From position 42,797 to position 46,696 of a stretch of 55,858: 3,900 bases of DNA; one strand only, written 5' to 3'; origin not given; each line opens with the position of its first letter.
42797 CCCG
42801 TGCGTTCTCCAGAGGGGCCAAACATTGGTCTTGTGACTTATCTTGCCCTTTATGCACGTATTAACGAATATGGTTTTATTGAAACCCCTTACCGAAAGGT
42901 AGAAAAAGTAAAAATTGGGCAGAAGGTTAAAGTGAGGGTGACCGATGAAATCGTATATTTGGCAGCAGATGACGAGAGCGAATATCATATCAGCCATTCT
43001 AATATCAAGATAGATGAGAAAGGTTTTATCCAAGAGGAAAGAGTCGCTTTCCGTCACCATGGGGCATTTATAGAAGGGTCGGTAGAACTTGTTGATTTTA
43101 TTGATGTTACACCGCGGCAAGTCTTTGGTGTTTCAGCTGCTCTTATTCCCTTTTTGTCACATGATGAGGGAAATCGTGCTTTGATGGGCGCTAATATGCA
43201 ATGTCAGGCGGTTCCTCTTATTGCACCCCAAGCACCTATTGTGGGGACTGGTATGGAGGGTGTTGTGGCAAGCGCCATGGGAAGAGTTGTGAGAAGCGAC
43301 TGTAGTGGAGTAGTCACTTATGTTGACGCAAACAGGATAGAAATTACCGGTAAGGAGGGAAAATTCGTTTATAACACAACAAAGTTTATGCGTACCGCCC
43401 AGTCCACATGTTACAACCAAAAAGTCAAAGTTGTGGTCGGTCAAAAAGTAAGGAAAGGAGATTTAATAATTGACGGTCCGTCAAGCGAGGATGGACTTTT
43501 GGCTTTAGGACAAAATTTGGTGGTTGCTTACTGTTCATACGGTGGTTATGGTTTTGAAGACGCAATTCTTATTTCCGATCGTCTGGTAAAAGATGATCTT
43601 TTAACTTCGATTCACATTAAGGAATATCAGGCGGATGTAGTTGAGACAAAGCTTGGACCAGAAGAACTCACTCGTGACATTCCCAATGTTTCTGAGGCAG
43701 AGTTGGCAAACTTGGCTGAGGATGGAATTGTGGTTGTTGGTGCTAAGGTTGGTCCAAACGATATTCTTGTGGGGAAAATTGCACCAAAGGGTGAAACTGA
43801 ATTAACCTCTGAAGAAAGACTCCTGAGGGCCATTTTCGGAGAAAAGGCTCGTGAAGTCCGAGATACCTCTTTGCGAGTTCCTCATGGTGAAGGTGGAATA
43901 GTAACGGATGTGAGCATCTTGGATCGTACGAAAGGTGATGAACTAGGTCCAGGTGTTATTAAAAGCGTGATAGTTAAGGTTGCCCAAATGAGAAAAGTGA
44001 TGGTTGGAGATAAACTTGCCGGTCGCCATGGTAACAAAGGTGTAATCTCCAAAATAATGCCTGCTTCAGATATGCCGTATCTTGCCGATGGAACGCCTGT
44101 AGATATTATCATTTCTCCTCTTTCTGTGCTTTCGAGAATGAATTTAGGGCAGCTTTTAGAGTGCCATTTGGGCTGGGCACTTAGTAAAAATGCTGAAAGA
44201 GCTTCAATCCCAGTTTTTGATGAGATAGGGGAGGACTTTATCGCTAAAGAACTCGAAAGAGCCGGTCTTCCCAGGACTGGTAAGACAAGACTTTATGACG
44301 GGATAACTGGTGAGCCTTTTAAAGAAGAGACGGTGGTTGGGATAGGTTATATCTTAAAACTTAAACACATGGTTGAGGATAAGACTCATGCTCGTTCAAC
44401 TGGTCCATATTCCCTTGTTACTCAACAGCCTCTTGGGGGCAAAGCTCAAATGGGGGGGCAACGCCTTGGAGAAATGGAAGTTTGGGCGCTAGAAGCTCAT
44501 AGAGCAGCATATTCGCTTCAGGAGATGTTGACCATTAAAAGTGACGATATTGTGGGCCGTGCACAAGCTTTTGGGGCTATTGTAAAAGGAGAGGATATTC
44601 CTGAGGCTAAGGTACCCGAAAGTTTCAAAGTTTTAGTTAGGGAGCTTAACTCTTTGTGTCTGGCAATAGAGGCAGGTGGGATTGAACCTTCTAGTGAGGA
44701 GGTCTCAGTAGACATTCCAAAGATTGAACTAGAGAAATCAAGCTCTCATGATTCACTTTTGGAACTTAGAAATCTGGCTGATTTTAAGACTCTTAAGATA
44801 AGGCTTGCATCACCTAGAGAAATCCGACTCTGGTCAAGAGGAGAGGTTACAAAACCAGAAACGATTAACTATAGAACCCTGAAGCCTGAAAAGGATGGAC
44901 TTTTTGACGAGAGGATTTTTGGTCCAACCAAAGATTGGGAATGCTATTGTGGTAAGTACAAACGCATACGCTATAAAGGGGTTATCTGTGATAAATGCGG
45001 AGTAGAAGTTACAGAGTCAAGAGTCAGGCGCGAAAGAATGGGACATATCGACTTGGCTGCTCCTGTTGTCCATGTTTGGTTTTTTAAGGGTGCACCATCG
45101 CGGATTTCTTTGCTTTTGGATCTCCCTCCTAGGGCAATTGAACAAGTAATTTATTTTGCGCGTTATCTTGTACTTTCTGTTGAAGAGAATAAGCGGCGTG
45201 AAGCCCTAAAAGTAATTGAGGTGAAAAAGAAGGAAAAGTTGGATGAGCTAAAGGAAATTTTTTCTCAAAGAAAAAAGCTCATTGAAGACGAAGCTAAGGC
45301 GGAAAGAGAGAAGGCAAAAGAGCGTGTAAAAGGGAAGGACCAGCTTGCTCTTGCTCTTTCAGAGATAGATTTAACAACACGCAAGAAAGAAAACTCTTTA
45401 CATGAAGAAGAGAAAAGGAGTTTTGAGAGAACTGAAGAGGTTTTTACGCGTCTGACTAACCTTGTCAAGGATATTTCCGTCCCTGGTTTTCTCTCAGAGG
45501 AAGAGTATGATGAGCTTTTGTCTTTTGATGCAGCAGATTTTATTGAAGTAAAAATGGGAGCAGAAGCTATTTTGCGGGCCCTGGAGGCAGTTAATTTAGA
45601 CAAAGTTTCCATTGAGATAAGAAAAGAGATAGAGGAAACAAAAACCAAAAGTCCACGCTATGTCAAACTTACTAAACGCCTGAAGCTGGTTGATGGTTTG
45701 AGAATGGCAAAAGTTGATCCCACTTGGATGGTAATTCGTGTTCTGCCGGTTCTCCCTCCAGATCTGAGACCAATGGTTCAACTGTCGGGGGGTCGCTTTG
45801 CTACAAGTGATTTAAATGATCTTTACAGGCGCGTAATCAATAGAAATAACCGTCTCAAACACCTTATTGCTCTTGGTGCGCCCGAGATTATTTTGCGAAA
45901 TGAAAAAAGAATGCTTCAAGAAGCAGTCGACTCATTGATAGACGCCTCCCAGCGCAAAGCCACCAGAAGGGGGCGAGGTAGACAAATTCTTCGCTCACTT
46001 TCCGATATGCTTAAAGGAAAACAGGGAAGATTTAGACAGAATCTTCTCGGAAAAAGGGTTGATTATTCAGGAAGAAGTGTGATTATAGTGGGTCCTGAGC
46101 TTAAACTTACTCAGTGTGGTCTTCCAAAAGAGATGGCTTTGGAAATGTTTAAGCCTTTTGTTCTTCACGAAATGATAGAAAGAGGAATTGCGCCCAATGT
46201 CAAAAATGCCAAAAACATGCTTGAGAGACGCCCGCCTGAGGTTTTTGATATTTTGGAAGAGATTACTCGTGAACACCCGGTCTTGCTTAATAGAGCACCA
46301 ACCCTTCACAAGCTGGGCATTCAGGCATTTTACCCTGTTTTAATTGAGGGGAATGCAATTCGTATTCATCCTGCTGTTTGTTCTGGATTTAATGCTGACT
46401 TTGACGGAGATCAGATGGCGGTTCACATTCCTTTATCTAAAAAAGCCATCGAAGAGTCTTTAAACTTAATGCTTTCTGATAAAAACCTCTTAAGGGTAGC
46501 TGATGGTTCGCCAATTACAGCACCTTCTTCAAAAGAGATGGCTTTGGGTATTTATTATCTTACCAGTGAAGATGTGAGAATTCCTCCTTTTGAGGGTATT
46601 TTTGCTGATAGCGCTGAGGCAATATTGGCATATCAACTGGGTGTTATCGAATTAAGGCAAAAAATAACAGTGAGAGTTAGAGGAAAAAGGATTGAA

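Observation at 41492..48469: rpoB and rpoC form one continuous 2325-codon ORF (beta/beta-prime fusion)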

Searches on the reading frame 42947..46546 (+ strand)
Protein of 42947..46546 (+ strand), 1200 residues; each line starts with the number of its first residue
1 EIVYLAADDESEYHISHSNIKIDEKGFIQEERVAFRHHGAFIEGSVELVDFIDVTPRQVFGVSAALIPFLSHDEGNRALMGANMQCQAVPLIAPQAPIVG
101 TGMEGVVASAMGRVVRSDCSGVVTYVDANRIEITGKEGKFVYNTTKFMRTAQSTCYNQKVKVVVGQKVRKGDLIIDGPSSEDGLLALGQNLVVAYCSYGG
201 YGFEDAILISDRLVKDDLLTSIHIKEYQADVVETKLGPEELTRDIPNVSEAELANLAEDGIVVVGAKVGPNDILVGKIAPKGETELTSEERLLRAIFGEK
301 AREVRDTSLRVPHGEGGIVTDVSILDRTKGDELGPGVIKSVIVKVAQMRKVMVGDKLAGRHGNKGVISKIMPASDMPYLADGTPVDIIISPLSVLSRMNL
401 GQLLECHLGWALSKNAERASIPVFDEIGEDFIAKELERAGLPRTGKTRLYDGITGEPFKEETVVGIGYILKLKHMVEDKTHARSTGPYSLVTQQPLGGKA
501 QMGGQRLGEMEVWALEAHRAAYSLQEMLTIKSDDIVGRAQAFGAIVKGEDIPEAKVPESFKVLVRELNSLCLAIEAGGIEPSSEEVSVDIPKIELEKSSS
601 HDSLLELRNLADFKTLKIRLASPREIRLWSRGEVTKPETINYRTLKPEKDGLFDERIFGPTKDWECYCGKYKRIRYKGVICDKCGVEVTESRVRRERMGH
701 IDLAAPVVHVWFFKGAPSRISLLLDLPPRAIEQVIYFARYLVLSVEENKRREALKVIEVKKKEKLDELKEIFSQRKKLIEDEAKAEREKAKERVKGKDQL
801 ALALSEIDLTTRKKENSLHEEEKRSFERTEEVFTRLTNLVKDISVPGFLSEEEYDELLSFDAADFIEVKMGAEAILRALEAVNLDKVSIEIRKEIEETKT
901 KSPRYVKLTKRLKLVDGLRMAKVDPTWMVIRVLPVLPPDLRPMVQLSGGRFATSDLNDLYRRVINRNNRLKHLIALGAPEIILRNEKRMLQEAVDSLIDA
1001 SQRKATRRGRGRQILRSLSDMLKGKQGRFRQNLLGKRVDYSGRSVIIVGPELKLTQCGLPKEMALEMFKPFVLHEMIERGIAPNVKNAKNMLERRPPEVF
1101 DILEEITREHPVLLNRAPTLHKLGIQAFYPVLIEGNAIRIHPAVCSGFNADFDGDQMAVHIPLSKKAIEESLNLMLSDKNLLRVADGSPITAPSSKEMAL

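Call 72: search_protein_representatives(protein=window:42947-46546:+)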
Query: 1200 residues. Proteins with E-value up to 0.001 (for the whole library): 36900; up to 1e-10: 24518; up to 1e-30: 8617. The best 150 are listed.
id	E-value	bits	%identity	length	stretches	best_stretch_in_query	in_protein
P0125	0.0e+00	1271.9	57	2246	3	1-574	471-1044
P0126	0.0e+00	1263.0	56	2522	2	1-744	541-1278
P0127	0.0e+00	1046.8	45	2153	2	427-1198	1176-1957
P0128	0.0e+00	1045.1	51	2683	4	844-1195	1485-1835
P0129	0.0e+00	1018.7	50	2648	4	38-417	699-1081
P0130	2.1e-298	1009.8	51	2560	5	841-1195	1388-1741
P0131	3.1e-298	1009.2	49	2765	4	849-1198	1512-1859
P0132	1.6e-294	997.0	50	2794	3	328-748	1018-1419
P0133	2.4e-291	986.4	49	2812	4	848-1195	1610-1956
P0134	3.4e-290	982.6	51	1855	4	419-743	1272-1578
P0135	1.7e-282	957.1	47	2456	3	1-575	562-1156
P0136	1.3e-280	950.9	49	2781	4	860-1195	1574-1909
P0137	6.6e-277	938.6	48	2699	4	845-1194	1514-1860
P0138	1.1e-276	937.9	73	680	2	502-1004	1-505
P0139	1.7e-260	884.3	57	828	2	610-1190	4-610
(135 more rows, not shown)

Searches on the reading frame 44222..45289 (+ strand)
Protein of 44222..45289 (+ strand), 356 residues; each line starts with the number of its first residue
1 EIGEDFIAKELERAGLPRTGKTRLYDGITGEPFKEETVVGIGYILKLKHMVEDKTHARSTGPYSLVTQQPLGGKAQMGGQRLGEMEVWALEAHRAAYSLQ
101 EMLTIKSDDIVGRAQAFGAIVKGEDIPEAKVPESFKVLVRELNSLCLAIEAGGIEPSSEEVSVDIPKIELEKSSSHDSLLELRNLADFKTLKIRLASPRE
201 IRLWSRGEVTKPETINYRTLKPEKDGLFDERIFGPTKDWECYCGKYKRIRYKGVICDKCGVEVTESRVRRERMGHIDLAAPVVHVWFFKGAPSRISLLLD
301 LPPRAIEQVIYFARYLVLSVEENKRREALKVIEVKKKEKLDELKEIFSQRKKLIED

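Call 64: predict_structure(protein=window:44222-45289:+)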
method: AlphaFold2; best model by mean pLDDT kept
length: 356 residues; sequences in the alignment: 1
mean_pLDDT: 37.4   pTM: 0.22
mean pLDDT of the five models: 37.4, 34.9, 34.2, 32.6, 30.3
residues with pLDDT >= 90: 10; 70-90: 17; 50-70: 9; < 50: 320
segments of 3 or more residues with pLDDT < 50: 1-11, 13-28, 30-321
pLDDT, mean of each block of 10 residues (from residue 1): 42 41 41 43 38 27 22 25 28 29 29 35 33 40 41 36 31 27 28 35 37 25 21 28 33 38 34 21 28 27 37 40 60 85 92 88
secondary structure, 60 per line:
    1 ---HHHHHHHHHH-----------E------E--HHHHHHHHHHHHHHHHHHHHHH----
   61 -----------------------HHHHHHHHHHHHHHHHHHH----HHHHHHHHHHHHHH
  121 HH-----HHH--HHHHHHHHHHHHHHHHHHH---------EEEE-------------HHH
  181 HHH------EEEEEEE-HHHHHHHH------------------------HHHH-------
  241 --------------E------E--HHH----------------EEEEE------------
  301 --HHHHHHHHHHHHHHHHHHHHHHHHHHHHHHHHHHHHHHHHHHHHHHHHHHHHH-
elements in order: H4-13 H35-56 H84-102 H107-122 H133-151 E161-164 H178-183 E190-196 H198-205 H230-233 E284-288 H303-355

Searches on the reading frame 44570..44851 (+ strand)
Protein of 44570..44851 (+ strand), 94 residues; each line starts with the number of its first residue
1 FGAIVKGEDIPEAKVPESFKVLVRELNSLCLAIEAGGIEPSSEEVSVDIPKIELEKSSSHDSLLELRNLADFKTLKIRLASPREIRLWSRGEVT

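Call 25: find_related_loci(query=A1, collection=genome_contigs, flank=10000)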
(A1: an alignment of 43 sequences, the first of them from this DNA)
Query A1 (94 aa) in genome_contigs; peptide patterns used: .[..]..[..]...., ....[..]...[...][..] (x = any residue, [..] = any of these).
599 stretches matched a pattern (row limit reached: there are more); 589 encode a relative of the query (tblastn E <= 1e-3); the best 80 are kept; 80 distinct loci.
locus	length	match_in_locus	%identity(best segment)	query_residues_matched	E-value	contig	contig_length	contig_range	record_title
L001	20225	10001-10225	57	1-94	4e-29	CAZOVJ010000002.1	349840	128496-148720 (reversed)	MAG TPA_asm: uncultured Gammaproteobacteria bacterium isolate SRP068000_co4_46 genome assembly, contig: NODE_5_length_34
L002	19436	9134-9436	55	1-94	8e-29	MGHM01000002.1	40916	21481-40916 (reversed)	MAG: Candidatus Woesebacteria bacterium RIFCSPLOWO2_01_FULL_44_24b rifcsplowo2_01_scaffold_1125, whole genome shotgun se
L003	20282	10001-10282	60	1-94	4e-28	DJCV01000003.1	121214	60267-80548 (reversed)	MAG TPA_asm: Candidatus Woesebacteria bacterium UBA5941 UBA5941_contig_101, whole genome shotgun sequence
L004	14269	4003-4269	55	1-94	3e-26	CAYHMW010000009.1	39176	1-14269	MAG TPA_asm: uncultured Gammaproteobacteria bacterium isolate ERP119705_co13_486 genome assembly, contig: NODE_1228_leng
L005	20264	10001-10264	57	1-94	5e-26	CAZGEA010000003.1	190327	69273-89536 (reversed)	MAG TPA_asm: uncultured Gammaproteobacteria bacterium isolate SRP286056_co1_758 genome assembly, contig: NODE_37_length_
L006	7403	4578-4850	59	1-93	4e-25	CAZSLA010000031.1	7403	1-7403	MAG TPA_asm: uncultured Gammaproteobacteria bacterium isolate binchicken_co60_48 genome assembly, contig: NODE_14600_len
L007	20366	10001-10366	44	1-94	1e-24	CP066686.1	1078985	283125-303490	MAG: Candidatus Woesebacteria bacterium isolate NC_groundwater_442_Ag_B-0.1um_40_41 chromosome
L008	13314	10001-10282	52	1-94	3e-24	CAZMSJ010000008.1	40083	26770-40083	MAG TPA_asm: uncultured Gammaproteobacteria bacterium isolate SRP298887_co1_344 genome assembly, contig: NODE_702_length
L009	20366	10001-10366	43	1-94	6e-24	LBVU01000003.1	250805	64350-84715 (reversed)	MAG: Candidatus Woesebacteria bacterium GW2011_GWB1_39_10 UT17_C0003, whole genome shotgun sequence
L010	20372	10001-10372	45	1-94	3e-23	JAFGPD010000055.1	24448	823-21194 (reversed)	MAG: Candidatus Woesebacteria bacterium isolate Zod_Metabat.670 k87_13498944, whole genome shotgun sequence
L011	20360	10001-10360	49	1-94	3e-23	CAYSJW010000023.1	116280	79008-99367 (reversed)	MAG TPA_asm: uncultured Gammaproteobacteria bacterium isolate SRP231805_co4_34 genome assembly, contig: k141_441660, who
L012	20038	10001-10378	46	1-94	2e-23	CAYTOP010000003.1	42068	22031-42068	MAG TPA_asm: uncultured Gammaproteobacteria bacterium isolate SRP050083_co1_427 genome assembly, contig: NODE_277_length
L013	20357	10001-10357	47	1-94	8e-23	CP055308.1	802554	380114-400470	MAG: Candidatus Woesebacteria bacterium isolate Ch104a chromosome, complete genome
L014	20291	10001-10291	54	1-93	6e-23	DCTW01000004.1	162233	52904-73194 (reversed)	MAG TPA_asm: Candidatus Woesebacteria bacterium UBA1430 UBA1430_contig_24435, whole genome shotgun sequence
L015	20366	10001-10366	45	1-94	8e-23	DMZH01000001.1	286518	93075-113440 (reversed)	MAG TPA_asm: Candidatus Woesebacteria bacterium isolate UBA8517 contig_72, whole genome shotgun sequence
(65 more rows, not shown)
